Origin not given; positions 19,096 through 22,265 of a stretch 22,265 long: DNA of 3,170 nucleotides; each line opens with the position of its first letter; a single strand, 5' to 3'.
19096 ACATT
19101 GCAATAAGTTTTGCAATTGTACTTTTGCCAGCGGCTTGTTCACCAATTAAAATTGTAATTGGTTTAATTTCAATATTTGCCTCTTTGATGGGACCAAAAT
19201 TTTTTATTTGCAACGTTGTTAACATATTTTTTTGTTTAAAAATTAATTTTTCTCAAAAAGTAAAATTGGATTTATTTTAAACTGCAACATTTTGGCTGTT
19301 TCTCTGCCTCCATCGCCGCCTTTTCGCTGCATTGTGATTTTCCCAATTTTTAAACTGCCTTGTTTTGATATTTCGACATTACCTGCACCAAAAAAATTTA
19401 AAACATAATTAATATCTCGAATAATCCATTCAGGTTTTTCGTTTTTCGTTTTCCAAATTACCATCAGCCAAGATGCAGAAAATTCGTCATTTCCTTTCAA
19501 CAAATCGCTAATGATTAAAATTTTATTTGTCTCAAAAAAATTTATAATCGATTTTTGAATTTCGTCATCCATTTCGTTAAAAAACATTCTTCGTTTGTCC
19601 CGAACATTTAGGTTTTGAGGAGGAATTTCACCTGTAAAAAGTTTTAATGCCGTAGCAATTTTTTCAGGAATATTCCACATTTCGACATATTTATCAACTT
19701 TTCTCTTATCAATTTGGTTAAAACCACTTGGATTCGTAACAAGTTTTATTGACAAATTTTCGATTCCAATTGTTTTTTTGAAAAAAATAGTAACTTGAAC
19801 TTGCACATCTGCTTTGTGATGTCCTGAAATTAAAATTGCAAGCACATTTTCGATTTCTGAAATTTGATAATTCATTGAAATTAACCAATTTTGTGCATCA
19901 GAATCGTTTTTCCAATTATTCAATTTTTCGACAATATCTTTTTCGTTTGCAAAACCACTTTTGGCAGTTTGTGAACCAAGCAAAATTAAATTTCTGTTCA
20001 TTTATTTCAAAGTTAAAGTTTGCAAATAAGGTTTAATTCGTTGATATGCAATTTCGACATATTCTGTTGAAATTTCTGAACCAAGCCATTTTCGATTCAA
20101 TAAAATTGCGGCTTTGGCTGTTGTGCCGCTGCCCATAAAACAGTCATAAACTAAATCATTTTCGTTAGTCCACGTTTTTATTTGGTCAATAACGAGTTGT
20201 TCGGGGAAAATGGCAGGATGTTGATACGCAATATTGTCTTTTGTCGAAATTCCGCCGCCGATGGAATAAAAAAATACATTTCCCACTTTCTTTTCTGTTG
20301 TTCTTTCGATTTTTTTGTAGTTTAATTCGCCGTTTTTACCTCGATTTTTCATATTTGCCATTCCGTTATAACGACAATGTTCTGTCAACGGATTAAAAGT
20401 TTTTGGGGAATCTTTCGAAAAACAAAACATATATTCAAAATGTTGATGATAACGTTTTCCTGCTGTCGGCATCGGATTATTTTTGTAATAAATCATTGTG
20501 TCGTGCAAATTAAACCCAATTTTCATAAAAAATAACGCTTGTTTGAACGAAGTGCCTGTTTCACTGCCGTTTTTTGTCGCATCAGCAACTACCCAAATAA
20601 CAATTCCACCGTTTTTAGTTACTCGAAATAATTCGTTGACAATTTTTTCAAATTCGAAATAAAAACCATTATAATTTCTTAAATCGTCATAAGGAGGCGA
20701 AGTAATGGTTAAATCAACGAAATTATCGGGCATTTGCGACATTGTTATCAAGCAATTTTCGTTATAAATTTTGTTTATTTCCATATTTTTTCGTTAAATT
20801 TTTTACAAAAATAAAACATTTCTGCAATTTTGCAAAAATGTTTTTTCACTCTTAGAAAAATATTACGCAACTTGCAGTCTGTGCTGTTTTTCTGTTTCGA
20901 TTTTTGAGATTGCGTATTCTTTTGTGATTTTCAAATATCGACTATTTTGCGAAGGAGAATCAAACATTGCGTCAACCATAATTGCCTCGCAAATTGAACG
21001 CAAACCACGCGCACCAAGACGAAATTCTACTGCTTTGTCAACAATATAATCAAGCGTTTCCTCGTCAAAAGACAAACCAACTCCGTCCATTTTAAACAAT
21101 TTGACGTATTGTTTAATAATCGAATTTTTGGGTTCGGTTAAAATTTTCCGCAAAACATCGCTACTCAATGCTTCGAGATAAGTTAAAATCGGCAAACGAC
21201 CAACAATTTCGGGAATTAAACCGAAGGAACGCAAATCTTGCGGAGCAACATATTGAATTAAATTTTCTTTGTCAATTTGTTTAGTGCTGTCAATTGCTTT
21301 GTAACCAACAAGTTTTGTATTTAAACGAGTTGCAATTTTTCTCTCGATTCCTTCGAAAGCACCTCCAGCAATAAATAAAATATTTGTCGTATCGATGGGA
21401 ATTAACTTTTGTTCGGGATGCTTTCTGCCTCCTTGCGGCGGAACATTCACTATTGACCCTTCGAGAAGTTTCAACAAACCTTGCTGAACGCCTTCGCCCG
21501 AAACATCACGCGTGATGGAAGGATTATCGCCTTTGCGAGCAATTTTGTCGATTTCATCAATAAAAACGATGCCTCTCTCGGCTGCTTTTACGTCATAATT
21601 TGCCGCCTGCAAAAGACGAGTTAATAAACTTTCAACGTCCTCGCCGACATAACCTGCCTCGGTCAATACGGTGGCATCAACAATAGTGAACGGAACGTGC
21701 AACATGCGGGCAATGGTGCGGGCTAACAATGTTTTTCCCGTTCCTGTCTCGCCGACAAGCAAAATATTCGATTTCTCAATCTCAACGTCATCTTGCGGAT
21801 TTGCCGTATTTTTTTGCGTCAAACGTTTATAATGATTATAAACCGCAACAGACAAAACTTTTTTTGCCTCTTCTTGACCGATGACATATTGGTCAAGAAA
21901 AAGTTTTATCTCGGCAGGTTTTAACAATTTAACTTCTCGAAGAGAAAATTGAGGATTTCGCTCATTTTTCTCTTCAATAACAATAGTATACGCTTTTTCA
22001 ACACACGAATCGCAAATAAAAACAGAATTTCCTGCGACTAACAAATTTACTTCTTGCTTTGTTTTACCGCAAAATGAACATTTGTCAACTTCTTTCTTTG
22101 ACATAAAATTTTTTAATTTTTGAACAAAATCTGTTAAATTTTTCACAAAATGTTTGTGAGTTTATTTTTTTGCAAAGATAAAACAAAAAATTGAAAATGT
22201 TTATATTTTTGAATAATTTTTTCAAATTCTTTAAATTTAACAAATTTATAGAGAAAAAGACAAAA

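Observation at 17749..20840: ~3 kb four-gene methyltransferase/ATPase cassette inserted between clpX and the S46 peptidase, bracketed by 34-bp direct repeats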

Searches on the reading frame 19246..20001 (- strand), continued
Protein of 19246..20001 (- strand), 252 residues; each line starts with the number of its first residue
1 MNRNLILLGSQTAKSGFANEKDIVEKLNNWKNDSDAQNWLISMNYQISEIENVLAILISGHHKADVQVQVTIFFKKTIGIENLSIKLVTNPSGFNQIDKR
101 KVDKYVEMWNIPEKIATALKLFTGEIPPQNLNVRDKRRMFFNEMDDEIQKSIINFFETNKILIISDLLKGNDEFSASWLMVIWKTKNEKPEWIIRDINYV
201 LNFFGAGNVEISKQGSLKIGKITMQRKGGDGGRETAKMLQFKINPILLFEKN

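Call 73: find_encoding_contigs(protein=P0176, flank=4000, max_places=10)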
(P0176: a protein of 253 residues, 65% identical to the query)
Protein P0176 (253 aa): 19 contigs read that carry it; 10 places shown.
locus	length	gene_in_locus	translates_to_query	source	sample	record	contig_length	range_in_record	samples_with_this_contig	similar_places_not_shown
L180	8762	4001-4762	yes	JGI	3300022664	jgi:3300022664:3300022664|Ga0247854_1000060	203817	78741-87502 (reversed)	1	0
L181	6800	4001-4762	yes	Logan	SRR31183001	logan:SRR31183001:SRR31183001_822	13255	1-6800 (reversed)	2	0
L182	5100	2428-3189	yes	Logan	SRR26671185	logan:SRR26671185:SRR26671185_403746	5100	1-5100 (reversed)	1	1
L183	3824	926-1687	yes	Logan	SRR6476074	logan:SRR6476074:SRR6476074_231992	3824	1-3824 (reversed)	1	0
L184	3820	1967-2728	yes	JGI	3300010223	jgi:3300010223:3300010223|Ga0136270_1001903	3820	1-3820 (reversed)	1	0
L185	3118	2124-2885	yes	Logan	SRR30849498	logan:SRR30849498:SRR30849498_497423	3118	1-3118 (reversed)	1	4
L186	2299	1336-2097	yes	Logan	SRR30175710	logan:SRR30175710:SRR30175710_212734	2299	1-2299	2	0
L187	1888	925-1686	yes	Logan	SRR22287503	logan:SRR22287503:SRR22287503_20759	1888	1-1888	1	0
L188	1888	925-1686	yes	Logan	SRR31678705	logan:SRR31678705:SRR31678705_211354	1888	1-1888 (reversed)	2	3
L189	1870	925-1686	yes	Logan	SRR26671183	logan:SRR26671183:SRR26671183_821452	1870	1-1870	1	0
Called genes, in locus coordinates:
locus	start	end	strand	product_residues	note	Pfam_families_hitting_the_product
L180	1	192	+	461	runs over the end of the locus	PF02985:HEAT (faint), PF13646:HEAT_2, PF01555:N6_N4_Mtase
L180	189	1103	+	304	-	PF09516:RE_CfrBI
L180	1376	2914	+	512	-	-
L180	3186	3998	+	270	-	PF01555:N6_N4_Mtase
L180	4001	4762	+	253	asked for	PF11463:R-HINP1I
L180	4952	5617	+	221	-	PF13643:DUF4145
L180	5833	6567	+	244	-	-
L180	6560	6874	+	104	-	PF20619:DUF6804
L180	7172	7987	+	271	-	PF00106:adh_short, PF08659:KR (weak), PF13561:adh_short_C2, PF08643:DUF1776 (weak)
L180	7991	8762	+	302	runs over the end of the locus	PF12833:HTH_18, PF00165:HTH_AraC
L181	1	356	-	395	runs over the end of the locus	PF25919:BSH_CusB (faint), PF25917:BSH_RND, PF25973:BSH_CzcB, PF25893:HH_CzcB (weak), PF25954:Beta-barrel_RND_2, PF25967:RND-MFP_C (weak), PF25989:YknX_C, PF25975:CzcB_C, +2 more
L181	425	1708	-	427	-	PF02321:OEP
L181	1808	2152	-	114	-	-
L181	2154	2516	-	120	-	PF01022:HTH_5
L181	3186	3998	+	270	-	PF01555:N6_N4_Mtase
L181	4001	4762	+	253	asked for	PF11463:R-HINP1I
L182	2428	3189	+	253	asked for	PF11463:R-HINP1I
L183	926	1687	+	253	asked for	PF11463:R-HINP1I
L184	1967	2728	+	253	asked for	PF11463:R-HINP1I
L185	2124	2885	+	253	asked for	PF11463:R-HINP1I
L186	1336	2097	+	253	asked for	PF11463:R-HINP1I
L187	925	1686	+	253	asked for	PF11463:R-HINP1I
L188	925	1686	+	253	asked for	PF11463:R-HINP1I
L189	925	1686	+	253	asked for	PF11463:R-HINP1I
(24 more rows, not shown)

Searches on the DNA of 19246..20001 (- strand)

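Call 39: search_rna_families(sources=[L167], threshold=gathering)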
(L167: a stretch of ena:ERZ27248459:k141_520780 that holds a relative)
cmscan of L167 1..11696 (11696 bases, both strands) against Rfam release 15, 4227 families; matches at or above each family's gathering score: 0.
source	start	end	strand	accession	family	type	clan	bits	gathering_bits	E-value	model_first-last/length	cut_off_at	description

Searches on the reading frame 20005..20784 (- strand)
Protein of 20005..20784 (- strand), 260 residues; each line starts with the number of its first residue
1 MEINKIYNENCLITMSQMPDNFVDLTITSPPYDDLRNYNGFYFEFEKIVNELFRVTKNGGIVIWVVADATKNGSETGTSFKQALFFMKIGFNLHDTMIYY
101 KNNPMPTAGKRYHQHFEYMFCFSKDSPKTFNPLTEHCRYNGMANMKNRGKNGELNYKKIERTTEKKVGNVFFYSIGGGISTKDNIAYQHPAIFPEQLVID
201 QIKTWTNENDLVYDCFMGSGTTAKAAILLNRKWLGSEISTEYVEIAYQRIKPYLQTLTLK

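Call 7: search_protein_families(library=pfam, proteins=[window:20005-20784:-], max_evalue=0.01)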
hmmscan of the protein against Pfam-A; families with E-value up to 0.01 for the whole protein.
window:20005-20784:- (260 aa): 1 family
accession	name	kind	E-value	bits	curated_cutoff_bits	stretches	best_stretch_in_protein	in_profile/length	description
PF01555.25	N6_N4_Mtase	-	6.8e-41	141.1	26.7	1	23-247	1-220/221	DNA methylase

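Call 8: search_protein_families(library=padloc, proteins=[window:20005-20784:-], max_evalue=0.01)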
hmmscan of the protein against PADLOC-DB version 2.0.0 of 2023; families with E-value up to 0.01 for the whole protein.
window:20005-20784:- (260 aa): 64 families (the best 25 are shown)
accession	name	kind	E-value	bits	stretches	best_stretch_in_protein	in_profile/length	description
PDLC03714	oMTase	-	4.6e-84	280.1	1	1-254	1-261/279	orphan methyltransferase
PDLC03353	MTase_II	-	2.5e-49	166.2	1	2-258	8-258/260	Type II methyltransferase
PDLC03387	MTase_II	-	2.7e-36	123.2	2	77-252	126-277/289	Type II methyltransferase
PDLC03371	MTase_II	-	8.5e-35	118.5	2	47-254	76-256/260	Type II methyltransferase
PDLC03350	MTase_II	-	1.5e-26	91.5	1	5-254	58-299/312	Type II methyltransferase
PDLC03230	MTase_II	-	3.7e-25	87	1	3-249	35-281/360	Type II methyltransferase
PDLC03299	MTase_II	-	1.9e-23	81.4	1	5-251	16-258/296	Type II methyltransferase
PDLC03216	MTase_II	-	6e-20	69.5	2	34-252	68-257/364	Type II methyltransferase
PDLC03295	MTase_II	-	8.3e-20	69.4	2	115-253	142-269/292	Type II methyltransferase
PDLC03738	oMTase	-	6e-18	62.7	1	49-251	89-266/376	orphan methyltransferase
PDLC03251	MTase_II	-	7e-18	62.9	1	1-252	2-268/282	Type II methyltransferase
PDLC03246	MTase_II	-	1.8e-17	61.5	1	4-245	113-361/376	Type II methyltransferase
PDLC03265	MTase_II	-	8e-17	59.7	2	188-251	266-329/333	Type II methyltransferase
PDLC03260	MTase_II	-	2e-16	57.9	1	188-251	245-308/349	Type II methyltransferase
PDLC03238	MTase_II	-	3.3e-16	57.4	1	3-240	123-355/428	Type II methyltransferase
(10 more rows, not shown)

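Call 9: search_protein_families(library=ncbifam, proteins=[window:20005-20784:-], max_evalue=0.01)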
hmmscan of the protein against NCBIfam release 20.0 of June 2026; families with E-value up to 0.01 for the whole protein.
window:20005-20784:- (260 aa): 3 families
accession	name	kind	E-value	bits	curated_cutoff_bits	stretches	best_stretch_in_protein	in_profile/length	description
NF050803.1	DnaMtaseCcrMCaul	equivalog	4.6e-20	71.8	830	1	47-251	70-248/350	adenine-specific DNA-methyltransferase CcrM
NF008572.0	PRK11524.1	equivalog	6.3e-14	51.8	292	1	4-251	15-257/294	adenine-specific DNA-methyltransferase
NF010253.0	PRK13699.1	subfamily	1.9e-10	40.8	244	1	188-251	143-206/226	DNA methyltransferase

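Call 53: search_solved_structures(query=window:20005-20784:-, max_evalue=0.00001)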
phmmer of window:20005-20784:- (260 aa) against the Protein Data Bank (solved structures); distinct sequences matched with E-value up to 0.00001: 10.
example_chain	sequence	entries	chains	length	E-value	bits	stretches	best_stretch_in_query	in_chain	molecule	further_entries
1g60_A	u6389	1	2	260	1.3e-16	64.1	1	1-246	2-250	Adenine-specific Methyltransferase MboIIA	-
8s9m_A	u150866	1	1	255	4.9e-15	58.9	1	187-251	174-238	DNA cytosine-N4 methyltransferase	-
8s9n_A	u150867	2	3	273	7.1e-15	58.3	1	187-251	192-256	DNA cytosine-N4 methyltransferase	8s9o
6pbd_A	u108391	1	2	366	1.4e-11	47.5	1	188-251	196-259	Modification methylase CcrMI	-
5hek_A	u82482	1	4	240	1.1e-10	44.6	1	189-255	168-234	Adenine specific DNA methyltransferase (DpnA)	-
2zie_A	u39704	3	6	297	2.3e-10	43.6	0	186-251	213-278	Putative modification methylase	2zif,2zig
5hfj_A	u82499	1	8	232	4.1e-10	42.8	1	189-251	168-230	Adenine specific DNA methyltransferase (DpnA)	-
1boo_A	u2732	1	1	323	1.8e-07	34.1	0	188-246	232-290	PROTEIN (N-4 CYTOSINE-SPECIFIC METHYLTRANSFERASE PVU II)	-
9c3u_A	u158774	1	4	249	1.2e-06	31.4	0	188-251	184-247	Methyltransferase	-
8urk_A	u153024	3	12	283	1.3e-06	31.2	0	188-251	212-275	Methyltransferase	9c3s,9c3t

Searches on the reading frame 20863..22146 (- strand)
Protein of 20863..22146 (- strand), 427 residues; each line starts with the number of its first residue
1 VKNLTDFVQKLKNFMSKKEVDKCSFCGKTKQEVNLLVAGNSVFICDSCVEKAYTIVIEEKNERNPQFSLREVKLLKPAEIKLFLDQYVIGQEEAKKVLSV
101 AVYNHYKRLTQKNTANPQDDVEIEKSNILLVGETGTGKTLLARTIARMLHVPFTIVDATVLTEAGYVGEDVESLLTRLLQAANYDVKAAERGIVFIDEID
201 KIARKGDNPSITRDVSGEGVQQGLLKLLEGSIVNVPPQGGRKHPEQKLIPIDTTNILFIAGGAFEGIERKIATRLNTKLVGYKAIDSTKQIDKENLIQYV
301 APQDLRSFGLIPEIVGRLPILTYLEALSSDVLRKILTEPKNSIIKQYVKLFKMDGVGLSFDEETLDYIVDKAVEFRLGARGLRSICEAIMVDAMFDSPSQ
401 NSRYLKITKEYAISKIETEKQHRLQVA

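Call 7: search_protein_families(library=pfam, proteins=[window:20866-22146:-], max_evalue=0.01)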
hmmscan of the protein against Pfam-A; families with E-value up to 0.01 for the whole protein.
window:20866-22146:- (427 aa): 17 families
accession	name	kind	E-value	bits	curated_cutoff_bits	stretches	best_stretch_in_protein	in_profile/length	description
PF07724.20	AAA_2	-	1.9e-31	109.7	27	1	124-320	2-165/166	AAA domain (Cdc48 subfamily)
PF00004.35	AAA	-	8.4e-17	62.3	21.2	1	128-255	1-109/131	ATPase family associated with various cellular activities (AAA)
PF06689.19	zf-C4_ClpX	-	7.8e-16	58.1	27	1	22-56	2-37/39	ClpX C4-type zinc finger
PF10431.15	ClpB_D2-small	-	2.5e-08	34.2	21.9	1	327-401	1-71/81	C-terminal, D2-small domain, of ClpB protein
PF07728.20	AAA_5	-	4.1e-07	30.5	22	1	127-204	1-80/139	AAA domain (dynein-related subfamily)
PF13401.12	AAA_22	-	7.1e-07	30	27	1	125-202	5-96/130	AAA domain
PF00493.29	MCM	-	1.3e-06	28.1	23.3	1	87-205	25-136/224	MCM P-loop domain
PF00158.32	Sigma54_activat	-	8.7e-06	26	20.2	1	119-203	16-106/168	Sigma-54 interaction domain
PF05496.18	RuvB_N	-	1.6e-05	25.2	27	1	85-205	7-99/159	Holliday junction DNA helicase RuvB P-loop domain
PF12775.13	AAA_7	-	3.9e-05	23.7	25.8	1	125-201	33-111/181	P-loop containing dynein motor region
PF01078.27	Mg_chelatase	-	6.7e-05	22.8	20.3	0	126-149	23-46/207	Magnesium chelatase, subunit ChlI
PF13191.12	AAA_16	-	0.00024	22.1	32.6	1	126-150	25-49/167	AAA ATPase domain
PF02367.23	TsaE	-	0.0038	17.6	26.6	1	124-152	20-48/128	Threonylcarbamoyl adenosine biosynthesis protein TsaE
PF06068.19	TIP49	-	0.0049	16.5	23.8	1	126-161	51-88/347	TIP49 P-loop domain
PF14532.12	Sigma54_activ_2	-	0.0071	17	25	0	121-202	17-81/138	Sigma-54 interaction domain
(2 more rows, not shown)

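Call 9: search_protein_families(library=ncbifam, proteins=[window:20866-22146:-], max_evalue=0.01)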
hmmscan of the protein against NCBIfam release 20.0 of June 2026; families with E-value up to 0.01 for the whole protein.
window:20866-22146:- (427 aa): 39 families (the best 25 are shown)
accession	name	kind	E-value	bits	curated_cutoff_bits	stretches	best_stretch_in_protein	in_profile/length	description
NF003745.1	PRK05342.1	equivalog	2e-179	596.8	359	1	17-415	2-402/418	ATP-dependent Clp protease ATP-binding subunit ClpX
TIGR00382.1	clpX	equivalog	4.3e-168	559.6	370.75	1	17-412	5-405/414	ATP-dependent protease ATP-binding subunit ClpX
TIGR00390.1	hslU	equivalog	1.9e-67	228.1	362.45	3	76-183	2-105/441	ATP-dependent protease ATPase subunit HslU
NF003069.1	PRK03992.1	subfamily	4.2e-10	39.3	500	1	126-228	166-259/379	proteasome-activating nucleotidase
TIGR01242.2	TIGR01242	subfamily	1.2e-09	37.7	500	1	127-228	150-242/362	proteasome-activating nucleotidase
TIGR01241.2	FtsH_fam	equivalog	1.5e-09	37.2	600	1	127-206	197-270/598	ATP-dependent zinc metalloprotease FtsH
TIGR01243.1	CDC48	subfamily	3.5e-09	35.5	802.65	1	127-230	214-308/733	CDC48 family AAA ATPase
TIGR02639.1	ClpA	equivalog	1.7e-08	33.2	993.15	1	79-163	450-525/734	ATP-dependent Clp protease ATP-binding subunit ClpA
NF008004.0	PRK10733.1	equivalog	2.8e-08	32.2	1008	1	121-205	182-259/644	ATP-dependent zinc metalloprotease FtsH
NF047748.1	PrtsmActNtasePan1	equivalog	6.1e-08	32.1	750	1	119-228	175-276/405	proteasome-activating nucleotidase Pan1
NF000868.0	PRK00080.1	equivalog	1e-07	31.2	282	1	85-204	25-116/330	Holliday junction branch migration DNA helicase RuvB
NF003229.0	PRK04195.1-5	equivalog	1.5e-07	30.5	280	1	88-211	19-124/413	replication factor C large subunit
NF047747.1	PrtsmActNtasePan2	equivalog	2.4e-07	30.4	700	1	120-228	179-279/397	proteasome-activating nucleotidase Pan2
NF041006.2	cell_div_CdvC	equivalog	3e-07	29.7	650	1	126-202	135-210/370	cell division protein CdvC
TIGR03345.1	VI_ClpV1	equivalog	4.1e-07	28.7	884.95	1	278-391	721-828/852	type VI secretion system ATPase TssH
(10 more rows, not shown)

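Call 15: find_encoding_contigs(protein=window:20863-22146:-, flank=10000, max_places=10)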
Protein window:20863-22146:- (427 aa): 3 contigs read that carry it; 2 places shown.
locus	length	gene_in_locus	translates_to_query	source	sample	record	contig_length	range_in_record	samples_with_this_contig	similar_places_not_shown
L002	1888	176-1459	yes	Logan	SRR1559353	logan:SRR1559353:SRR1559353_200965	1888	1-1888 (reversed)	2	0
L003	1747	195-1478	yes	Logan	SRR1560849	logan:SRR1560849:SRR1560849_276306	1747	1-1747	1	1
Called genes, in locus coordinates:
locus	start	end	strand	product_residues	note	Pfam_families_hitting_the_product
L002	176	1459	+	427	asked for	PF06689:zf-C4_ClpX, PF00493:MCM (weak), PF05496:RuvB_N (faint), PF00004:AAA, PF07724:AAA_2, PF07728:AAA_5 (weak), PF13401:AAA_22 (weak), PF10431:ClpB_D2-small, +1 more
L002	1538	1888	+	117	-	?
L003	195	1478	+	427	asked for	PF06689:zf-C4_ClpX, PF00493:MCM (weak), PF05496:RuvB_N (faint), PF00004:AAA, PF07724:AAA_2, PF07728:AAA_5 (weak), PF13401:AAA_22 (weak), PF10431:ClpB_D2-small, +1 more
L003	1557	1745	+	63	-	?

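Call 23: list_cluster_members(proteins=[P0001, window:20866-22146:-, window:20005-20784:-, window:19246-20001:-, window:18284-19225:-])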
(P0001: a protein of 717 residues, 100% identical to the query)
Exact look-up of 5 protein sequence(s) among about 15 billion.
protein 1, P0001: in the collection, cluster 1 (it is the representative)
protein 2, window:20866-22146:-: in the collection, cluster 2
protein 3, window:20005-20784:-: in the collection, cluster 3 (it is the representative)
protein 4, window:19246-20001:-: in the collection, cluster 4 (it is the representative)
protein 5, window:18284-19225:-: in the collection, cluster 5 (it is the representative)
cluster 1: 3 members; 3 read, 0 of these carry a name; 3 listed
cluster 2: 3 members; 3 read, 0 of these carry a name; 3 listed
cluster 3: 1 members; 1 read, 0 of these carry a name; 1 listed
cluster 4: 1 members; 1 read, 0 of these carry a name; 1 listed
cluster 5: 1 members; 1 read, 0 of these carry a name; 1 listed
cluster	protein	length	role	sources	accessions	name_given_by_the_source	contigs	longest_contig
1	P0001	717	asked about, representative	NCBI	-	-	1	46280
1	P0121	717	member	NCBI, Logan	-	-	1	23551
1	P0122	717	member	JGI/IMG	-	-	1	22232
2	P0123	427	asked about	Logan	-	-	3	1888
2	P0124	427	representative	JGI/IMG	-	-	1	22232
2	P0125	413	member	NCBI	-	-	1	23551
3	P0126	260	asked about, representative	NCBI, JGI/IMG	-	-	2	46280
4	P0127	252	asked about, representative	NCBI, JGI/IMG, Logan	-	-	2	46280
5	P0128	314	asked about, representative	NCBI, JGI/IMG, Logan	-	-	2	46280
